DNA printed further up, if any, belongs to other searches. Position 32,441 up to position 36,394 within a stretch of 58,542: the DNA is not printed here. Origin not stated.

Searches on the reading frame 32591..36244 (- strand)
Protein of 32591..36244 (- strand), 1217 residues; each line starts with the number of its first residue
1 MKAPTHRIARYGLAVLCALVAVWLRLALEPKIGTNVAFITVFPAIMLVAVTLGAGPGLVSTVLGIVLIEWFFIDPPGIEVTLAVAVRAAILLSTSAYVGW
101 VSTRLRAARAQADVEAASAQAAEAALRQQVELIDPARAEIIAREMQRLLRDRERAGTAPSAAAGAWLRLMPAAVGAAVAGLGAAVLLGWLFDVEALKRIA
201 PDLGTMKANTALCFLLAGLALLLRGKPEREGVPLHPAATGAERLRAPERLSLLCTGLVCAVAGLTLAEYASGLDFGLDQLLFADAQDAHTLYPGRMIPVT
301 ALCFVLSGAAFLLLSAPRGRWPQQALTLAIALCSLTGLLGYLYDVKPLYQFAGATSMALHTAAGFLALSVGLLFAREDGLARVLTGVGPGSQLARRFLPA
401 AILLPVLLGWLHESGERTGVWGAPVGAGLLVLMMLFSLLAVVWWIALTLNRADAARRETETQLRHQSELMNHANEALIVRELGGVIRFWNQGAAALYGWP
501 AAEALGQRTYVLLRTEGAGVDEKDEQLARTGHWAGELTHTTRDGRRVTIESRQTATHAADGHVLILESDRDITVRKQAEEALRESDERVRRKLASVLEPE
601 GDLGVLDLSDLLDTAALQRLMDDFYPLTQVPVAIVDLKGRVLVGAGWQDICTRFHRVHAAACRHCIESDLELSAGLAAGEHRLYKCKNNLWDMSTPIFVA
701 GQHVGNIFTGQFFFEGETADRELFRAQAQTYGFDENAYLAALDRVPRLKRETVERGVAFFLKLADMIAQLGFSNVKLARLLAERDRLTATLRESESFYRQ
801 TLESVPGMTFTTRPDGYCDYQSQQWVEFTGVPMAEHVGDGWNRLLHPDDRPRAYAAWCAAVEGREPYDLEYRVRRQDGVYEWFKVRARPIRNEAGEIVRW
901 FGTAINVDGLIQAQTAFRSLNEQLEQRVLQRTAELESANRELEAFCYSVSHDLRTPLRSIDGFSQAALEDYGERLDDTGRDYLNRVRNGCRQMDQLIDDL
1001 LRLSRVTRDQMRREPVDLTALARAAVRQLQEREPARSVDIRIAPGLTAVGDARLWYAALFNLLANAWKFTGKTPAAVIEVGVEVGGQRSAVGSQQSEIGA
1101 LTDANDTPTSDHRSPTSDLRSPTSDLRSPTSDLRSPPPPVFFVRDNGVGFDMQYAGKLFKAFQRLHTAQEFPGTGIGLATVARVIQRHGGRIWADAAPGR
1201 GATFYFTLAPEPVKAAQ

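Call 39: search_protein_families(library=pfam, proteins=[window:32591-36244:-], max_evalue=0.0001)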
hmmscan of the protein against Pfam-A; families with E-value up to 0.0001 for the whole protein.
window:32591-36244:- (1217 aa): 9 families
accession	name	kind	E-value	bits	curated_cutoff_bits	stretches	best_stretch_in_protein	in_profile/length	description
PF10114.15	PocR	-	2.4e-49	167.6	23.9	1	610-771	1-161/162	Sensory domain found in PocR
PF08447.18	PAS_3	-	1.4e-22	80.2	25.6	1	820-904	3-89/89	PAS fold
PF08448.16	PAS_4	-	1.1e-19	71.1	23.1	2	802-905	1-103/110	PAS fold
PF00989.32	PAS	-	3.3e-18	66.2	22.6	2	797-904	2-110/113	PAS fold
PF02518.31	HATPase_c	-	4.9e-16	59.6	26.4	1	1141-1209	40-108/111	Histidine kinase-, DNA gyrase B-, and HSP90-like ATPase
PF00512.31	HisKA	-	1e-14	54.7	26.9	1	944-1006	4-63/66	His Kinase A (phospho-acceptor) domain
PF13426.13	PAS_9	-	4.9e-13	49.7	27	1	809-905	4-99/103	PAS domain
PF13493.11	DUF4118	-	1.9e-09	37.7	28.4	1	11-112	1-104/107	Domain of unknown function (DUF4118)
PF13188.13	PAS_8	-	7.7e-06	26.1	21.8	0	469-515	6-49/65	PAS domain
